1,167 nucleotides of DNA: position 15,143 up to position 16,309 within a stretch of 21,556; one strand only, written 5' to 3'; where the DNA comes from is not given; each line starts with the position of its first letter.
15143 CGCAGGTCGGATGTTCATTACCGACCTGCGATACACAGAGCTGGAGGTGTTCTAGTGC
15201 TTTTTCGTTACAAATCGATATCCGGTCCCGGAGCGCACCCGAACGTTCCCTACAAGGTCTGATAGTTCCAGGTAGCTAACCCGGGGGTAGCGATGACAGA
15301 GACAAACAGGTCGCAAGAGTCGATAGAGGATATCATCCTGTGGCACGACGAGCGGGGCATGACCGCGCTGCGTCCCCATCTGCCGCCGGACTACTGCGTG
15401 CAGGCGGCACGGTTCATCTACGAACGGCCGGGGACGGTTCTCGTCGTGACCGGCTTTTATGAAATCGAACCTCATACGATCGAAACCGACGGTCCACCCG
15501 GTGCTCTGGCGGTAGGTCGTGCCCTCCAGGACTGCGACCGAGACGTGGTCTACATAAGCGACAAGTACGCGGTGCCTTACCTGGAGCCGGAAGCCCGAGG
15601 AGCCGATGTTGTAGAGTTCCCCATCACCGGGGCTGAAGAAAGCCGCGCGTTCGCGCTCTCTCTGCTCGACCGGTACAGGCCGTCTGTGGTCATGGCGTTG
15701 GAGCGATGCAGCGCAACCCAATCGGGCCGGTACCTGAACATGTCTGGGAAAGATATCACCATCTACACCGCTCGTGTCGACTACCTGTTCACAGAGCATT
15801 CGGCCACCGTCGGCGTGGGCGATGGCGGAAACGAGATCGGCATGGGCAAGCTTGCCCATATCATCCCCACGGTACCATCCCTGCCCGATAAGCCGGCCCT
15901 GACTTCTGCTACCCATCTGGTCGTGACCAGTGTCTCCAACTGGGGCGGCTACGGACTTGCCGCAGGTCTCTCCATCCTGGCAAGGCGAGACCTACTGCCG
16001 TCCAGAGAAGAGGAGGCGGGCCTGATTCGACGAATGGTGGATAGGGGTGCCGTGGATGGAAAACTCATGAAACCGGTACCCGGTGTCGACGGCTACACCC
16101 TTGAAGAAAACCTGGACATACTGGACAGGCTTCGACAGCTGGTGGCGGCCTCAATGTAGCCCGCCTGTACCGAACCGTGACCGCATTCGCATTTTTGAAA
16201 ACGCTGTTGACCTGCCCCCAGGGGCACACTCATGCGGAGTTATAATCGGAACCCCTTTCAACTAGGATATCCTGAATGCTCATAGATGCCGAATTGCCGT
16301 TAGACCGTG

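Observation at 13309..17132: Split D-glutamate-cyclase-like pair (DUF1445 + probable DUF4392) flanked by two different class-II pyruvate aldolases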

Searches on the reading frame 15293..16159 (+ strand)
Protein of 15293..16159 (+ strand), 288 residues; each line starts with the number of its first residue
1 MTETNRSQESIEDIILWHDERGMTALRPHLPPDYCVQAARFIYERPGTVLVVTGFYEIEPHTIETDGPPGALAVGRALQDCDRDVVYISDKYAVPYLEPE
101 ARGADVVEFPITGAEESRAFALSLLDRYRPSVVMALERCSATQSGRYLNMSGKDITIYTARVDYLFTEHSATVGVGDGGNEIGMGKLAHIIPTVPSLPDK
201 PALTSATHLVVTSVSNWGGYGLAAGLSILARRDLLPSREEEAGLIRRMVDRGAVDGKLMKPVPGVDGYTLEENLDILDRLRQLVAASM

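Call 3: search_protein_families(library=pfam, proteins=[window:15293-16159:+], max_evalue=0.01)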
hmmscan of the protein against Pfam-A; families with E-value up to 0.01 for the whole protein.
window:15293-16159:+ (288 aa): 1 family
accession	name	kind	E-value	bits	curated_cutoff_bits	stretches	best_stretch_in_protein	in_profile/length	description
PF14336.11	GLUCM-like_C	-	1.1e-64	219.1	27.9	1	19-281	7-291/291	D-glutamate cyclase-like, C-terminal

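Call 5: search_protein_families(library=ncbifam, proteins=[window:15293-16159:+], max_evalue=0.001)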
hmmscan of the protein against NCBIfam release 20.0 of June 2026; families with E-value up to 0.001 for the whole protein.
window:15293-16159:+ (288 aa): 0 families

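Call 15: find_homologous_proteins(query=window:15293-16159:+, max_evalue=0.00001)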
Query window:15293-16159:+ (288 aa): 5190 proteins with E <= 0.00001 among 8000 candidates; the best 120 are listed.
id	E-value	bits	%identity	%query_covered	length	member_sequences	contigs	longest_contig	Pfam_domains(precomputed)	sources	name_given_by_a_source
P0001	1.2e-182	624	97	100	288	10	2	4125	PF14336.12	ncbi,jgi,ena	jgi:hypothetical protein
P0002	1.7e-163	561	85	100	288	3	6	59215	PF14336.12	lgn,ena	-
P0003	1.0e-157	542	81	100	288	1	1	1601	PF14336.12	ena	-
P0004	8.8e-135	467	70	100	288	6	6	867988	PF14336.12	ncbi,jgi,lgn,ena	jgi:hypothetical protein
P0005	3.8e-133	461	71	99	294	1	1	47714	PF14336.12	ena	-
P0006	3.0e-128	445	69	97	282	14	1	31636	PF14336.12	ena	-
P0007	1.3e-127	443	70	95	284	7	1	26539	PF14336.12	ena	-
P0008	9.8e-127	440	71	99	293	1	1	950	PF14336.12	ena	-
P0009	1.2e-120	420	66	99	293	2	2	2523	PF14336.12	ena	-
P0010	1.4e-120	420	64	99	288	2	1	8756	PF14336.12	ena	-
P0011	2.7e-120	419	66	99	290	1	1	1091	PF14336.12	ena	-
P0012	1.9e-119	416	67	99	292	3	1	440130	PF14336.12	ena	-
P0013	3.4e-119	416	66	99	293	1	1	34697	PF14336.12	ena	-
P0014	2.4e-118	413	64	98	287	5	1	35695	PF14336.12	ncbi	-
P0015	1.5e-116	407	66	98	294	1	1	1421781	PF14336.12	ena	-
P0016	7.7e-116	405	66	99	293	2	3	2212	PF14336.12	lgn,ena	-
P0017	1.2e-115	404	66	99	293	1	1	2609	PF14336.12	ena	-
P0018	5.2e-115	402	61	100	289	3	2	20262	PF14336.12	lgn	-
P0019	2.3e-109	383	64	99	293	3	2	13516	PF14336.12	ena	-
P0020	3.6e-109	383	62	100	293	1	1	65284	PF14336.12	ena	-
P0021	2.6e-108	380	65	95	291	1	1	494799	PF14336.12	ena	-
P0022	5.4e-104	366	58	98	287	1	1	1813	PF14336.12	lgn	-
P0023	1.1e-101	358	63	91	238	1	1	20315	PF14336.12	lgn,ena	-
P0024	8.7e-98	345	56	94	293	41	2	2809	PF14336.12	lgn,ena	-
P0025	9.6e-98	345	58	96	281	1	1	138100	PF14336.12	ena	-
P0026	1.2e-96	342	58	96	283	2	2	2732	PF14336.12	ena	-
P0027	5.4e-96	339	55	96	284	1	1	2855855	PF14336.12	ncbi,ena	-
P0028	1.4e-95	338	56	95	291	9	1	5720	PF14336.12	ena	-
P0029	2.8e-95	337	55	96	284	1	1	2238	PF14336.12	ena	-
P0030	4.4e-95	337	57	95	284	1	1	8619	PF14336.12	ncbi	-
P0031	5.7e-95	336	56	97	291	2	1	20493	PF14336.12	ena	-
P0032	6.0e-95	336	56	97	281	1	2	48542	PF14336.12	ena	-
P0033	8.7e-95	336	57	97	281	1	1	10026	PF14336.12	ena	-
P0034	9.9e-95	335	55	96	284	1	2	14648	PF14336.12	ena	-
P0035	1.2e-94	335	55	96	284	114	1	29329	PF14336.12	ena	-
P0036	1.2e-94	335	58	95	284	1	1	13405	PF14336.12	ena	-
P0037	1.2e-94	335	55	96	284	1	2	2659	PF14336.12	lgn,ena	-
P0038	1.7e-94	335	56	97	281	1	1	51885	PF14336.12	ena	-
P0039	1.7e-94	335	55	97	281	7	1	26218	PF14336.12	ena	-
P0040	2.5e-94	334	56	97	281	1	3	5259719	PF14336.12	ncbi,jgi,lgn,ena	jgi:hypothetical protein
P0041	3.6e-94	334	56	97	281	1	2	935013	PF14336.12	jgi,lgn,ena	jgi:hypothetical protein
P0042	4.2e-94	333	54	96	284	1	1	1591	PF14336.12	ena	-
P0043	6.4e-94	333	54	97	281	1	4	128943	PF14336.12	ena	-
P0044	7.1e-94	333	54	97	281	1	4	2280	PF14336.12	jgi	jgi:hypothetical protein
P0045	8.4e-94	332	54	97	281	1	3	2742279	PF14336.12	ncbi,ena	-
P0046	1.4e-93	332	55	97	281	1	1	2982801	PF14336.12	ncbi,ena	-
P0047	1.7e-93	331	54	96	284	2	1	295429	PF14336.12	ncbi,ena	-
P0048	1.9e-93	331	57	96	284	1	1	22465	PF14336.12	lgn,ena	-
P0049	3.7e-93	330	56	96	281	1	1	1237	PF14336.12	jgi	jgi:hypothetical protein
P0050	4.7e-93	330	55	97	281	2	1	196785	PF14336.12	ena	-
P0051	5.3e-93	330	56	96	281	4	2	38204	PF14336.12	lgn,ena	-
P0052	6.2e-93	329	55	96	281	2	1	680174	PF14336.12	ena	-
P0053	6.3e-93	329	57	96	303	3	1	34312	PF14336.12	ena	-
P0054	6.5e-93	329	56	96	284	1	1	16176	PF14336.12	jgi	jgi:hypothetical protein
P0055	6.6e-93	329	54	97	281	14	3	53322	PF14336.12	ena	-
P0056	7.3e-93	329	58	97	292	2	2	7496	PF14336.12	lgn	-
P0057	9.8e-93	329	55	97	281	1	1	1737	PF14336.12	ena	-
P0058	1.0e-92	329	57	97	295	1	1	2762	PF14336.12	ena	-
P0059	1.5e-92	328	55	96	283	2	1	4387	PF14336.12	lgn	-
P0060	1.5e-92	328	55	96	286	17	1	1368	PF14336.12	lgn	-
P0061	1.6e-92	328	55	96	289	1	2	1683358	PF14336.12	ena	-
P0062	1.9e-92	328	56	97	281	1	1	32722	PF14336.12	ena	-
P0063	2.0e-92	328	55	95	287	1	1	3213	PF14336.12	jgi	-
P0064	2.3e-92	328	55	99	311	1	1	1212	PF14336.12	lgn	-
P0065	2.3e-92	328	55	96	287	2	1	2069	PF14336.12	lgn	-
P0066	2.3e-92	328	54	95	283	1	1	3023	PF14336.12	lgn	-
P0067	2.4e-92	328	58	94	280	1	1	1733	PF14336.12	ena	-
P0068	2.4e-92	328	54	97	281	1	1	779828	PF14336.12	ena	-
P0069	2.7e-92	327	55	97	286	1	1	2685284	PF14336.12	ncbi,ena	-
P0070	2.7e-92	327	54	97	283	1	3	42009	PF14336.12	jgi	jgi:hypothetical protein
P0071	2.7e-92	327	53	97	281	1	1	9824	PF14336.12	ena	-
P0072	2.8e-92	327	55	95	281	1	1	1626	PF14336.12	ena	-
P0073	3.6e-92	327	57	95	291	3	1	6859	PF14336.12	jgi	jgi:hypothetical protein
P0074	4.2e-92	327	55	97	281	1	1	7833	PF14336.12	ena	-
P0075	5.4e-92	326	54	96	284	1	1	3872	PF14336.12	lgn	-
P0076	5.7e-92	326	54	97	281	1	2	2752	PF14336.12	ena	-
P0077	5.9e-92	326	53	97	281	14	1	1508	PF14336.12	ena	-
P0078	6.4e-92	326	54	97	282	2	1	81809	PF14336.12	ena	-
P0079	7.0e-92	326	55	97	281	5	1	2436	PF14336.12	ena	-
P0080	7.5e-92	326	54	96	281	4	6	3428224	PF14336.12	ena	-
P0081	8.0e-92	326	56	97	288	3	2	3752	PF14336.12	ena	-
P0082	9.1e-92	326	56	96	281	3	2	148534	PF14336.12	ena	-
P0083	9.6e-92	326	54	96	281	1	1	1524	PF14336.12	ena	-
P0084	1.0e-91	326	55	97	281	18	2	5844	PF14336.12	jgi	jgi:hypothetical protein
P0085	1.1e-91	325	56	97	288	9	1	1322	PF14336.12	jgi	jgi:hypothetical protein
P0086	1.2e-91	325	54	96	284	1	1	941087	PF14336.12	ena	-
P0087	1.2e-91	325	53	96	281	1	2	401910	PF14336.12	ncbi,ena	-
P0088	1.2e-91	325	55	95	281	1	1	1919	PF14336.12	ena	-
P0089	1.3e-91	325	52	97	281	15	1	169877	PF14336.12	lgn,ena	-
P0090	1.3e-91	325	55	97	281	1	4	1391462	PF14336.12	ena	-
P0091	1.4e-91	325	54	96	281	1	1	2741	PF14336.12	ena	-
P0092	1.6e-91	325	55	95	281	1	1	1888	PF14336.12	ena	-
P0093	1.7e-91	325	54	96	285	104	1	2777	PF14336.12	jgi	-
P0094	1.9e-91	325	55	95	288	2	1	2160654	PF14336.12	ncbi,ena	-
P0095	1.9e-91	325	54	92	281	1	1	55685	PF14336.12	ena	-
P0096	2.0e-91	324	55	97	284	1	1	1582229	PF14336.12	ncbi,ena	-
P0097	2.2e-91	324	59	95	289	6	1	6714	PF14336.12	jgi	jgi:hypothetical protein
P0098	2.4e-91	324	53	96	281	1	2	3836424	PF14336.12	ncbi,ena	-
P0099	2.6e-91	324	53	99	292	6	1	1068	PF14336.12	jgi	jgi:hypothetical protein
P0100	3.3e-91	324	55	95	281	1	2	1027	PF14336.12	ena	-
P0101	3.6e-91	324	56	96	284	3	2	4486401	PF14336.12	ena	-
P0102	3.8e-91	324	53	98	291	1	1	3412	PF14336.12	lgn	-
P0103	3.9e-91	324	54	95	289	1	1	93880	PF14336.12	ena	-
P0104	4.0e-91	324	54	97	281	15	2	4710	PF14336.12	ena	-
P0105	4.4e-91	323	55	95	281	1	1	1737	PF14336.12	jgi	-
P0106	4.5e-91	323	54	95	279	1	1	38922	PF14336.12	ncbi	-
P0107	5.0e-91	323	54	97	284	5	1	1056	PF14336.12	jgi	jgi:hypothetical protein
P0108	5.2e-91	323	56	95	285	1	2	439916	PF14336.12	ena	-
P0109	5.4e-91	323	55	96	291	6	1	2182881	PF14336.12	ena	-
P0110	5.4e-91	323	56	97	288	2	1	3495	PF14336.12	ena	-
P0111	5.7e-91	323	56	97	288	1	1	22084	PF14336.12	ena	-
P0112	6.2e-91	323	54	96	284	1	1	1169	PF14336.12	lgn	-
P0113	6.5e-91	323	54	97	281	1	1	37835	PF14336.12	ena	-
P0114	7.0e-91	323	56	96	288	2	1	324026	PF14336.12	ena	-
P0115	7.0e-91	323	55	96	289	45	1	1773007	PF14336.12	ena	-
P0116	7.8e-91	323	53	97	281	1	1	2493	PF14336.12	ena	-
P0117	8.6e-91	322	55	96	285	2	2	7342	PF14336.12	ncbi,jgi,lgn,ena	-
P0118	8.7e-91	322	53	95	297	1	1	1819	PF14336.12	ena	-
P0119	8.7e-91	322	54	96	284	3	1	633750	PF14336.12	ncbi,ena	-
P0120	8.8e-91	322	55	97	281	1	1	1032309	PF14336.12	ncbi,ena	-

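Call 16: find_encoding_contigs(protein=window:15293-16159:+, flank=10000, max_places=6)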
Protein window:15293-16159:+ (288 aa): 7 contigs read that carry it; 6 places shown.
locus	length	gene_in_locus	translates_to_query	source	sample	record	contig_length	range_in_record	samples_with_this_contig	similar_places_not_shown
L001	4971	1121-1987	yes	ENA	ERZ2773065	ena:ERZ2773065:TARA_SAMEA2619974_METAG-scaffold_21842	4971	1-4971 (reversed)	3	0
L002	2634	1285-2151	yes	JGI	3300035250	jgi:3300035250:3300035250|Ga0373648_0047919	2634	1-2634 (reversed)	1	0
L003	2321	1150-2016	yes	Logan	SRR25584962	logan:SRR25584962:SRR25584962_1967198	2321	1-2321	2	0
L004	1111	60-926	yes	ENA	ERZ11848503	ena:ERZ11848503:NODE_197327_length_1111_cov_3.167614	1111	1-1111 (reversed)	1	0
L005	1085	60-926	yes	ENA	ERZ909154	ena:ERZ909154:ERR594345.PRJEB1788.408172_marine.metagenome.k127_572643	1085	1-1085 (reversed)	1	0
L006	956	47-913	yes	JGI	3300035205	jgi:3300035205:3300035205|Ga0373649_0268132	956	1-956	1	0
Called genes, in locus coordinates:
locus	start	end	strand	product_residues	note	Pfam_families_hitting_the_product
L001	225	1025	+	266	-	PF07286:D-Glu_cyclase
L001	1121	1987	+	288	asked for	PF14336:GLUCM-like_C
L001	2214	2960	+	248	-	PF03328:HpcH_HpaI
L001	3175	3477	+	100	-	-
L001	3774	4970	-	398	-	?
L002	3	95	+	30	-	?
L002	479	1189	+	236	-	PF07286:D-Glu_cyclase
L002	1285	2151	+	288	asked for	PF14336:GLUCM-like_C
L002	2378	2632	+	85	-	?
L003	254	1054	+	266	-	PF07286:D-Glu_cyclase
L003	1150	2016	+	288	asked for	PF14336:GLUCM-like_C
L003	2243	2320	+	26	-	?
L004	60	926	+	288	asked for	PF14336:GLUCM-like_C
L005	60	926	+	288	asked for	PF14336:GLUCM-like_C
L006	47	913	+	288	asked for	PF14336:GLUCM-like_C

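Call 17: find_encoding_contigs(protein=P0002, flank=10000, max_places=3)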
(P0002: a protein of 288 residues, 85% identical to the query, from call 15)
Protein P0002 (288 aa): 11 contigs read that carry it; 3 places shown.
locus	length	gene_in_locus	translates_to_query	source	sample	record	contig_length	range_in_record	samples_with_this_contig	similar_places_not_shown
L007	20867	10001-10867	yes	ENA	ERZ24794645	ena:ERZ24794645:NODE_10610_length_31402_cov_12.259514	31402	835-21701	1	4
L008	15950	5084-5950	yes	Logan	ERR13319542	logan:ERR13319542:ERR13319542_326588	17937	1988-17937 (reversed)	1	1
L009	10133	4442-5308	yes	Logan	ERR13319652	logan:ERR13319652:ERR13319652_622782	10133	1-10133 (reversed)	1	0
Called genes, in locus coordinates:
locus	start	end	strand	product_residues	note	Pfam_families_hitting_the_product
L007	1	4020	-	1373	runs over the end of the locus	PF01869:BcrAD_BadFG, PF22521:HypF_C_2 (faint), PF01869:BcrAD_BadFG, PF09989:DUF2229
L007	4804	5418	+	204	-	PF06197:DUF998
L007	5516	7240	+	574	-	-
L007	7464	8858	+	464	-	PF00939:Na_sulph_symp, PF03600:CitMHS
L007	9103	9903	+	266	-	PF07286:D-Glu_cyclase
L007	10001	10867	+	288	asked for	PF14336:GLUCM-like_C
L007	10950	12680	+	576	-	PF02776:TPP_enzyme_N, PF00205:TPP_enzyme_M, PF02775:TPP_enzyme_C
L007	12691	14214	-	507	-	PF01522:Polysacc_deac_1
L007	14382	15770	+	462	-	PF01979:Amidohydro_1 (weak), PF07969:Amidohydro_3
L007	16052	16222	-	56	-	-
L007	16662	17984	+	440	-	PF07690:MFS_1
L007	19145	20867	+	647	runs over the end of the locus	PF00724:Oxidored_FMN, PF00890:FAD_binding_2 (weak), PF01134:GIDA (faint), PF03486:HI0933_like (weak), PF07992:Pyr_redox_2, PF12831:FAD_oxidored, PF13450:NAD_binding_8 (weak), PF00070:Pyr_redox (weak), +5 more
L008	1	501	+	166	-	?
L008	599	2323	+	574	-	-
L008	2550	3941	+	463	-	PF00939:Na_sulph_symp, PF03600:CitMHS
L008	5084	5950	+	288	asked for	PF14336:GLUCM-like_C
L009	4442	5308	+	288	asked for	PF14336:GLUCM-like_C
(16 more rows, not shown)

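Call 18: find_encoding_contigs(protein=P0004, flank=10000, max_places=3)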
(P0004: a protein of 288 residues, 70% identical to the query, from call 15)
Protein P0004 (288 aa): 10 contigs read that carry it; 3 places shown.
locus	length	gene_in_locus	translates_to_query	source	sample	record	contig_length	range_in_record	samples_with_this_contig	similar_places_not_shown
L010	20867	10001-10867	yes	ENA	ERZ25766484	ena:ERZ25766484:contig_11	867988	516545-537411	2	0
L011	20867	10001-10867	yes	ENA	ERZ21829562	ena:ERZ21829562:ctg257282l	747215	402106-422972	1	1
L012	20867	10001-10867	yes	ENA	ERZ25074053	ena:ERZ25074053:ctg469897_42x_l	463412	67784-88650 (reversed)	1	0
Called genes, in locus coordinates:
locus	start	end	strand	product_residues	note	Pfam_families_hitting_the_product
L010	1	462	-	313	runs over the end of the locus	PF01209:Ubie_methyltran, PF13489:Methyltransf_23, PF07021:MetW (weak), PF08003:Methyltransf_9 (weak), PF13847:Methyltransf_31, PF08241:Methyltransf_11, PF08242:Methyltransf_12, PF13649:Methyltransf_25, +1 more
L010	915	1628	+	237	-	PF00005:ABC_tran, PF02463:SMC_N (faint), PF13304:AAA_21 (faint)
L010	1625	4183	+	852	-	PF02687:FtsX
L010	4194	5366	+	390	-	PF07143:AttH, PF17186:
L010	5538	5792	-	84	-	-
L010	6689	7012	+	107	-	-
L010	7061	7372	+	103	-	-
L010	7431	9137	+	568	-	PF01274:MS_TIM-barrel, PF20659:MS_C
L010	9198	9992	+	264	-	PF07286:D-Glu_cyclase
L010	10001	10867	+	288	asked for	PF14336:GLUCM-like_C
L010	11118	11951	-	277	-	PF04095:NAPRTase (weak)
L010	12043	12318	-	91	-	PF17767:NAPRTase_N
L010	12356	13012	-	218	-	-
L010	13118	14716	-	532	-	PF00501:AMP-binding, PF13193:AMP-binding_C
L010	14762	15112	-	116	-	-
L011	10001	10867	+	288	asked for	PF14336:GLUCM-like_C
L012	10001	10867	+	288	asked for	PF14336:GLUCM-like_C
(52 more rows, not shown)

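Call 20: search_solved_structures(query=window:15293-16159:+, max_evalue=0.01, show_alignments=1)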
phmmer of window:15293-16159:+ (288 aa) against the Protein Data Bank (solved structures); distinct sequences matched with E-value up to 0.01: 3.
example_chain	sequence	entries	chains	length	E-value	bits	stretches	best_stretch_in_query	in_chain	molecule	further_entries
5gkx_A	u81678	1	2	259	1.4e-24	90.4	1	43-284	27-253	Uncharacterized protein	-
4dwz_A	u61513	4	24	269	1.6e-24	90.2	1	43-284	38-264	Hypothetical protein TON_0340 | Uncharacterized protein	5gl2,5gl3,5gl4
4fc5_A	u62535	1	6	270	1.6e-24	90.1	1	43-284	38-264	Putative uncharacterized protein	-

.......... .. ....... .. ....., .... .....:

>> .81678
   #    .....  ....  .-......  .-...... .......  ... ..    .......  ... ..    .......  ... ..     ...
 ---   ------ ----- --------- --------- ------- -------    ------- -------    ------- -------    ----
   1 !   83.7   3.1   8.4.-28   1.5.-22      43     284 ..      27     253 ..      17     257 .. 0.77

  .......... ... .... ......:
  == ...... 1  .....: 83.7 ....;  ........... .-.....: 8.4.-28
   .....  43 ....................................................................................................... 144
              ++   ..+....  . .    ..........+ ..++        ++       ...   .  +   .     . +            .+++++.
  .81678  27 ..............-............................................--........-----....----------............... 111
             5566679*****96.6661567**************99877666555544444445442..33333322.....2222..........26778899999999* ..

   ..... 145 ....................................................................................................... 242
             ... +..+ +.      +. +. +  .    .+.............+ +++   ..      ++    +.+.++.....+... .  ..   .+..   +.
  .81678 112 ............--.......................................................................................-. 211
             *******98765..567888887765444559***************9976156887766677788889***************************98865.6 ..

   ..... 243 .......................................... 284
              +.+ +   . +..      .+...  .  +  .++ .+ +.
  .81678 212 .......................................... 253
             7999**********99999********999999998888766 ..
